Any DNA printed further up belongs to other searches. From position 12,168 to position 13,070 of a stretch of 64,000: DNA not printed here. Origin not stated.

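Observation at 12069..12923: Membrane sortase paired with a minimal 81-aa substrate consisting of little more than a signal peptide and sorting signal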

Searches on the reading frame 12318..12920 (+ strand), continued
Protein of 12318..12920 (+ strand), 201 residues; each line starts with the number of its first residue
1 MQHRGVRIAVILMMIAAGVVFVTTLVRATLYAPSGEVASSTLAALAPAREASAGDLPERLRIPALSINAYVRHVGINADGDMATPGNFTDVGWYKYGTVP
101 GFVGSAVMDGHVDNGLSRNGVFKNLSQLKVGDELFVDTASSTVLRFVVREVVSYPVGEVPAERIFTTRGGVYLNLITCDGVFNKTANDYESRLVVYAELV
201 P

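Call 39: search_solved_structures(query=A2, max_evalue=0.001, show_alignments=1)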
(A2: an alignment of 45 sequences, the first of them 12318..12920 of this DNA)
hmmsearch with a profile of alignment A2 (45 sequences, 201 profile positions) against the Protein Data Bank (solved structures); distinct sequences matched with E-value up to 0.001: 6.
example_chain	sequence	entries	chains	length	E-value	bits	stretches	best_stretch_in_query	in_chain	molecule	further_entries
4d70_A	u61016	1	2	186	8.5e-06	28.5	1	90-179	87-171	SORTASE FAMILY PROTEIN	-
8t28_A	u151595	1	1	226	1.2e-05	27.9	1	48-179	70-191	Class C sortase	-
24rr_A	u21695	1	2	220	1.4e-05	27.7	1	101-186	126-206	Ebp pilus assembly class C sortase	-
2xwg_A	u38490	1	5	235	7.4e-05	25.4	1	99-180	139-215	SORTASE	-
6bwe_A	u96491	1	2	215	0.00065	22.3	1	100-184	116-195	Putative fimbrial associated sortase-like protein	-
5k9a_A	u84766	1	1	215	0.00065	22.3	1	100-184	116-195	Putative fimbrial associated sortase-like protein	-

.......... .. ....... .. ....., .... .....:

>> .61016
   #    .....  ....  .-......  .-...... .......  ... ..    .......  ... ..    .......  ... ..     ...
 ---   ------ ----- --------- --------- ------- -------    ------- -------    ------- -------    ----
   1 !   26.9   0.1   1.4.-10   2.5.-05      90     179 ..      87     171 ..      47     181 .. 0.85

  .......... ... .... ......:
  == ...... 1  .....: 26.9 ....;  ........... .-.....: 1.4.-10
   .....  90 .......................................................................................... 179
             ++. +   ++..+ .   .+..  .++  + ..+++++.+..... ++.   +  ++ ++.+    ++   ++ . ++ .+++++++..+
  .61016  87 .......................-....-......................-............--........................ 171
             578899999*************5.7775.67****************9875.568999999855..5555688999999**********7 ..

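Call 44: predict_structure(alignment_id=A2)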
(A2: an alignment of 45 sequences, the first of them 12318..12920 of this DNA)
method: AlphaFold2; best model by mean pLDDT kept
length: 201 residues; sequences in the alignment: 45
mean_pLDDT: 89.1   pTM: 0.78
mean pLDDT of the five models: 89.1, 88.0, 86.8, 84.6, 83.9
residues with pLDDT >= 90: 127; 70-90: 54; 50-70: 20; < 50: 0
segments of 3 or more residues with pLDDT < 50: none
pLDDT, mean of each block of 10 residues (from residue 1): 88 97 83 63 65 95 98 86 84 90 94 81 97 98 98 95 90 95 88 97 91
secondary structure, 60 per line:
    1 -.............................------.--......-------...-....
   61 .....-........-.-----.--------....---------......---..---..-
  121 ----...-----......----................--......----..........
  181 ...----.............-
elements in order: H2-30 H40-45 E57-62 E67-74 E91-94 E104-109 E133-138 E143-155 H161-166 E171-183 E188-200

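Call 48: fold_search(model_id=the predicted structure, library=pdb)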
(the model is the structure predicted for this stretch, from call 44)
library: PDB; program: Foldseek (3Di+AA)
matches with E <= 10: 398; with E <= 0.001: 122
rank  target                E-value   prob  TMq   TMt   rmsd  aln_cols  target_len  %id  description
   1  2xwg_A                2.6e-10  1.00  0.60  0.65   4.0       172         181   23  Crystal structure of sortase C-1 from Actinomyces oris (formerly Actinomyces naeslundii) (released 2011-02-23)
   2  7d6t_A                4.3e-10  1.00  0.56  0.59   4.0       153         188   18  X-ray structure of Clostridium perfringens sortase C with the C-terminal cell wall sorting motif. (released 2021-06-02)
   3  2xwg_E                4.6e-10  1.00  0.54  0.61   3.4       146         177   27  Crystal structure of sortase C-1 from Actinomyces oris (formerly Actinomyces naeslundii) (released 2011-02-23)
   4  2xwg_B                4.9e-10  1.00  0.54  0.58   2.9       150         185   24  Crystal structure of sortase C-1 from Actinomyces oris (formerly Actinomyces naeslundii) (released 2011-02-23)
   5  2w1j_A                5.2e-10  1.00  0.55  0.57   2.7       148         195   21  CRYSTAL STRUCTURE OF SORTASE C-1 (SRTC-1) from Streptococcus pneumoniae (released 2008-12-23)
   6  6ixz_B                5.5e-10  1.00  0.54  0.61   3.7       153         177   18  X-ray structure of sortase C from Clostridium perfringens SM101 (released 2019-08-14)
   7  4g1j_A                6.2e-10  1.00  0.55  0.55   6.5       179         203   16  Sortase C1 of GBS Pilus Island 1 (released 2012-12-05)
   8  2xwg_C                7.8e-10  1.00  0.57  0.65   2.1       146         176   25  Crystal structure of sortase C-1 from Actinomyces oris (formerly Actinomyces naeslundii) (released 2011-02-23)
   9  2xwg_D                7.8e-10  1.00  0.59  0.64   5.4       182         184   21  Crystal structure of sortase C-1 from Actinomyces oris (formerly Actinomyces naeslundii) (released 2011-02-23)
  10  4g1j_B                9.8e-10  1.00  0.53  0.54   3.4       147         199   18  Sortase C1 of GBS Pilus Island 1 (released 2012-12-05)
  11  3o0p                  9.8e-10  1.00  0.56  0.58   3.9       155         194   17  Pilus-related Sortase C of Group B Streptococcus (released 2011-03-09)
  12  2w1j_B                1.2e-09  1.00  0.56  0.58  13.5       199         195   18  CRYSTAL STRUCTURE OF SORTASE C-1 (SRTC-1) from Streptococcus pneumoniae (released 2008-12-23)
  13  3tbe_D                1.4e-09  1.00  0.58  0.60   5.7       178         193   17  The crystal structure of the complex of Streptococcus agalactiae sortase C1 and MTSET (released 2011-10-26)
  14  4g1h                  1.5e-09  1.00  0.55  0.62   3.2       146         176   17  Group B Streptococcus Pilus Island 1 Sortase C2 (released 2012-12-05)
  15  6ixz_A                1.6e-09  1.00  0.56  0.59   4.0       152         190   20  X-ray structure of sortase C from Clostridium perfringens SM101 (released 2019-08-14)
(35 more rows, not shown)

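Call 50: search_protein_families(library=pfam, alignment_id=A3, max_evalue=0.00001)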
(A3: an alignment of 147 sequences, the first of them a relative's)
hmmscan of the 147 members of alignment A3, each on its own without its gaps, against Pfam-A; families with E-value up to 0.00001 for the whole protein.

A. member 1, L012:1185-2120:- (312 aa): 0 families

B. families by the number of members that match (of 147 scanned): 149 families (the first 25 are shown)
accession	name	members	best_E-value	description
PF09335.16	VTT_dom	4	2.7e-17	VTT domain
PF01380.27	SIS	3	4e-53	SIS domain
PF00929.31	RNase_T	3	3.1e-32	Exonuclease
PF04203.18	Sortase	3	4.2e-21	Sortase domain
PF13522.11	GATase_6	3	3.1e-20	Glutamine amidotransferase domain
PF13537.11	GATase_7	3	6.9e-15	Glutamine amidotransferase domain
PF01471.23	PG_binding_1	3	1.2e-13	Putative peptidoglycan binding domain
PF00413.30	Peptidase_M10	3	2.2e-10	Matrixin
PF00144.29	Beta-lactamase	2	6e-45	Beta-lactamase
PF00300.27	His_Phos_1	2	7.6e-43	Histidine phosphatase superfamily (branch 1)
PF00534.26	Glycos_transf_1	2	1e-28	Glycosyl transferases group 1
PF00072.30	Response_reg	2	2.6e-28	Response regulator receiver domain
PF13692.12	Glyco_trans_1_4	2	2.4e-26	Glycosyl transferases group 1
PF00535.33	Glycos_transf_2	2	1.3e-23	Glycosyl transferase family 2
PF03891.20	DUF333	2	2e-21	Domain of unknown function (DUF333)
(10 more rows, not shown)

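Call 66: search_protein_families(library=pfam, proteins=[L025:5492-5986:+, L030:5492-5971:+, L036:5427-5918:+, L020:338-1024:+, L032:2621-3352:+, L027:4985-5695:+, L033:6163-6624:+], max_evalue=0.1)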
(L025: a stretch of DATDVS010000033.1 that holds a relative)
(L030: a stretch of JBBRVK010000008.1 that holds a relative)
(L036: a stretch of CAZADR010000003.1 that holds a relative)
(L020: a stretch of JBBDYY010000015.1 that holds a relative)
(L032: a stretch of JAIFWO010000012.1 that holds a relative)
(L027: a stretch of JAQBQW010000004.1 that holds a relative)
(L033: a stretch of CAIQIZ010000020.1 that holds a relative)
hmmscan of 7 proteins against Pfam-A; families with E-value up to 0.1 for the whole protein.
L025:5492-5986:+ (165 aa): 1 family
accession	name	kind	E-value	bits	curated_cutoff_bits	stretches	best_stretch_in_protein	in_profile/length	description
PF00746.26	Gram_pos_anchor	-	0.0091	16.4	20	1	126-163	7-40/43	LPXTG cell wall anchor motif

L030:5492-5971:+ (160 aa): 0 families

L036:5427-5918:+ (164 aa): 0 families

L020:338-1024:+ (229 aa): 0 families

L032:2621-3352:+ (244 aa): 1 family
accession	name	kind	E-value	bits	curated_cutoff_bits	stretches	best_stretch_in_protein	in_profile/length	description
PF17089.10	YjbT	-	0.069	13.6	27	0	2-50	9-59/92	Uncharacterised protein family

L027:4985-5695:+ (237 aa): 1 family
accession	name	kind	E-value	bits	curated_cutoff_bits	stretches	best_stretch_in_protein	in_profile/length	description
PF00746.26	Gram_pos_anchor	-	0.0092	16.4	20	1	202-234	9-39/43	LPXTG cell wall anchor motif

L033:6163-6624:+ (154 aa): 0 families
